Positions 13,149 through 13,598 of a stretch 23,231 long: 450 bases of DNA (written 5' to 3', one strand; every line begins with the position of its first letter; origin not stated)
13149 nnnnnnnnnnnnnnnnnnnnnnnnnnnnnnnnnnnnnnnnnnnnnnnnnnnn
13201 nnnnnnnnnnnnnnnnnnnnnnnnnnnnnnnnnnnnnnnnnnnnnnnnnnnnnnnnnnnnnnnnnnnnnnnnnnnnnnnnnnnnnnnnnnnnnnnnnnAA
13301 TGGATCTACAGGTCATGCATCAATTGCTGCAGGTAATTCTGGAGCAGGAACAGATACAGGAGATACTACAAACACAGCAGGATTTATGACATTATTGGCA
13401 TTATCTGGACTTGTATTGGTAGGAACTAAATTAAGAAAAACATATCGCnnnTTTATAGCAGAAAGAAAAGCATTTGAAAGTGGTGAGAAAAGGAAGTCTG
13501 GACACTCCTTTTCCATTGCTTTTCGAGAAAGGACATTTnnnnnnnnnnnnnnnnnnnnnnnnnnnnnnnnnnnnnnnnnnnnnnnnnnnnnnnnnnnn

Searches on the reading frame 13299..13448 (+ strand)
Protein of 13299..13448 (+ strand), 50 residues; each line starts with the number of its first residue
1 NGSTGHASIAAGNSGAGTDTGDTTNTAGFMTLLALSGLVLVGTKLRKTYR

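Call 17: search_protein_families(library=ncbifam, proteins=[window:13299-13448:+], max_evalue=10)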
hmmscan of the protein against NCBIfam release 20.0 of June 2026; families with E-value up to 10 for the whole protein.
seq(50 aa): 1 family
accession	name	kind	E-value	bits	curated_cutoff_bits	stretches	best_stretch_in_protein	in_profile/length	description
NF046080.1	PID_CTERM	domain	0.092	12.6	26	1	28-47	5-24/25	PID-CTERM protein-sorting domain-containing protein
